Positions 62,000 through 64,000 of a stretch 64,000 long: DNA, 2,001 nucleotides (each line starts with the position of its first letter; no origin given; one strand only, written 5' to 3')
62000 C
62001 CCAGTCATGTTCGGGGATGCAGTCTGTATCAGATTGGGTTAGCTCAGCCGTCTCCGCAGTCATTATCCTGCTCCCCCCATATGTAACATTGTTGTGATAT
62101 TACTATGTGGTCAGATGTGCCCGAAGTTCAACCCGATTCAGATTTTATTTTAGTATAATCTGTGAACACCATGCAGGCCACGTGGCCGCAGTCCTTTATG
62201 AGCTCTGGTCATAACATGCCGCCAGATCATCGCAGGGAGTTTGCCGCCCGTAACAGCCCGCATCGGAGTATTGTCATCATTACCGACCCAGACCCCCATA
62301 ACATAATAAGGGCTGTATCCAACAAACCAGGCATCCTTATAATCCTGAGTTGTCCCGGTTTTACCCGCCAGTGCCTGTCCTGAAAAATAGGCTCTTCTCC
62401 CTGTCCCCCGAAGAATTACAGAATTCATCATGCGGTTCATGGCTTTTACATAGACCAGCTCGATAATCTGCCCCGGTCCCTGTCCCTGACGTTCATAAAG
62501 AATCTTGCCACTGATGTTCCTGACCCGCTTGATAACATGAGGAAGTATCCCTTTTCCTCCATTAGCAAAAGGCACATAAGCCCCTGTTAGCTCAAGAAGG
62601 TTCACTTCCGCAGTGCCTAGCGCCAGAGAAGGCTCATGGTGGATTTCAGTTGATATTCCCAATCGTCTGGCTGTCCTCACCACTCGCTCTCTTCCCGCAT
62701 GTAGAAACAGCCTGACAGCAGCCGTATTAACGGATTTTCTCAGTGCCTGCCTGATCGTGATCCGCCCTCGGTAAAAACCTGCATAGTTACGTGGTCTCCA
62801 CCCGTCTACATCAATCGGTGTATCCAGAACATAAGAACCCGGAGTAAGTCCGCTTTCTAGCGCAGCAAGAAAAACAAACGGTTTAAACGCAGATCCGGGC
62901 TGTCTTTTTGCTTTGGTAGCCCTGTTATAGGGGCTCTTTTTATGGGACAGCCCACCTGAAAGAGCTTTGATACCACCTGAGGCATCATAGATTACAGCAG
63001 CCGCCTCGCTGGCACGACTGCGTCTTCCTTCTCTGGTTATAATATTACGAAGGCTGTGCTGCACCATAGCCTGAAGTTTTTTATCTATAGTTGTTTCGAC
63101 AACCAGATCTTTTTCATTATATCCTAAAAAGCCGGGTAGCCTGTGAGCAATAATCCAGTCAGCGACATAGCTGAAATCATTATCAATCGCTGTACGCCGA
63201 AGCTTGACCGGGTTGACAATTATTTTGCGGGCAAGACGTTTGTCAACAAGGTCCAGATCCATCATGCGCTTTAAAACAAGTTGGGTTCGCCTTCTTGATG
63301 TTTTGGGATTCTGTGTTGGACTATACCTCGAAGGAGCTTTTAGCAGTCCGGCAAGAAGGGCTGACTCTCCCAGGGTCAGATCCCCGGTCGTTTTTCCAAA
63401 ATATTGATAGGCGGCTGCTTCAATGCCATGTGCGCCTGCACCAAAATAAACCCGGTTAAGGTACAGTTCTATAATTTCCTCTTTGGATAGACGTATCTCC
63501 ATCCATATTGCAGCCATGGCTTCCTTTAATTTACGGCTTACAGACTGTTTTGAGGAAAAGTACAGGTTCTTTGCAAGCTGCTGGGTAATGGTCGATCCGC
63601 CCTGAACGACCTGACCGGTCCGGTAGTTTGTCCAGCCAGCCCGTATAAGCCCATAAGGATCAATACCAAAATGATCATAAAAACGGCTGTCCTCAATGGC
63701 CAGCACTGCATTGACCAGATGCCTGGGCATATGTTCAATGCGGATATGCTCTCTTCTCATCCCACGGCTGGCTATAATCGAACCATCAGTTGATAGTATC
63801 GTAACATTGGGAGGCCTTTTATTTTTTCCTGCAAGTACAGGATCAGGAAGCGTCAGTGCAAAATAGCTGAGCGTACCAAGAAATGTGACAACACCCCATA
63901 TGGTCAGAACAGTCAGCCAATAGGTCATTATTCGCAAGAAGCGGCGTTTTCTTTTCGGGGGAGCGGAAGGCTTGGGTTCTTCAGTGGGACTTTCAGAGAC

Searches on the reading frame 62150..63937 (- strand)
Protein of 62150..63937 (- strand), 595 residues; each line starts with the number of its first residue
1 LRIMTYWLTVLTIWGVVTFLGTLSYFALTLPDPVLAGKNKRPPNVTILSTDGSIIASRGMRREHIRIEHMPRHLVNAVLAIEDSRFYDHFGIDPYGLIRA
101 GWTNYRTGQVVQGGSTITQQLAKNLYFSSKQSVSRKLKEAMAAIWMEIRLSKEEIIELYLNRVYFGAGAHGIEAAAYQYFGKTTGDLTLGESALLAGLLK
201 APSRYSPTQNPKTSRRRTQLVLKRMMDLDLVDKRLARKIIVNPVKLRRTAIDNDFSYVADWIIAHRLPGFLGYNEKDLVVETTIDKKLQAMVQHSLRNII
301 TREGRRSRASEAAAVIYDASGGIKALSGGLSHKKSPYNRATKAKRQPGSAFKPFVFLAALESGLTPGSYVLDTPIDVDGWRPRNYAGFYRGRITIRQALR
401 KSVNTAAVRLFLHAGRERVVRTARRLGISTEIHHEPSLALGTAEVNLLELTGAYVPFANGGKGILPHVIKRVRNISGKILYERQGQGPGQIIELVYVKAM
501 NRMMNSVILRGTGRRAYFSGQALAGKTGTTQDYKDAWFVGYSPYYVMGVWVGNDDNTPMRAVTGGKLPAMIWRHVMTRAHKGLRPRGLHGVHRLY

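Call 60: search_protein_families(library=ncbifam, proteins=[window:62150-63937:-], max_evalue=1e-10)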
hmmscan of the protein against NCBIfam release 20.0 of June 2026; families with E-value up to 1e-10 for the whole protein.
window:62150-63937:- (595 aa): 15 families
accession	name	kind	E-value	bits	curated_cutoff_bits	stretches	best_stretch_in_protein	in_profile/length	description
NF051885.1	tranpepglycosPbpC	equivalog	6e-194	646.2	900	1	40-588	52-602/632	multimodular transpeptidase-transglycosylase PbpC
TIGR02074.1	PBP_1a_fam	subfamily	6.1e-178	592.9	508.75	1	61-581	1-534/535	PBP1A family penicillin-binding protein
TIGR02073.1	PBP_1c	equivalog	5.7e-114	382.2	494.2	1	53-580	20-544/728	penicillin-binding protein 1C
TIGR02071.1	PBP_1b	equivalog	1.2e-111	374.2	717.75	1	59-580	144-683/729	penicillin-binding protein 1B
NF008643.0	PRK11636.1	equivalog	2e-96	324.1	1263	2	12-301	15-308/850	peptidoglycan glycosyltransferase/peptidoglycan DD-transpeptidase MrcA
NF007061.0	PRK09506.1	equivalog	9.5e-89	298.2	1120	1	56-566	205-733/825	bifunctional glycosyl transferase/transpeptidase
NF011423.0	PRK14850.1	equivalog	1.2e-85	288.4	1275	1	56-562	151-676/764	penicillin-binding protein 1b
NF038276.1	strep_PBP2A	exception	7.7e-81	272.4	1100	1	59-555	93-610/716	penicillin-binding protein PBP2A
NF008414.0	PRK11240.1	equivalog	1.6e-72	244.7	1121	1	57-561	59-546/774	peptidoglycan glycosyltransferase PbpC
NF038272.1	strep_PBP1A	exception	2.7e-69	234.2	1075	1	10-535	17-563/658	penicillin-binding protein PBP1A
NF038274.1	strep_PBP1B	exception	4.5e-50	170.7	1225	2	51-219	69-244/745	penicillin-binding protein PBP1B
TIGR02070.1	mono_pep_trsgly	equivalog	8.5e-45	153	182.65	1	58-228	51-221/224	monofunctional biosynthetic peptidoglycan transglycosylase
NF010008.0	PRK13481.1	equivalog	1.7e-37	129.2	270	1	62-233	80-257/269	glycosyltransferase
TIGR03423.1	pbp2_mrdA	equivalog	1e-22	80.4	455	0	333-432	293-394/593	penicillin-binding protein 2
TIGR02214.1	spoVD_pbp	equivalog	6.9e-12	44.5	688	0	443-534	406-498/636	stage V sporulation protein D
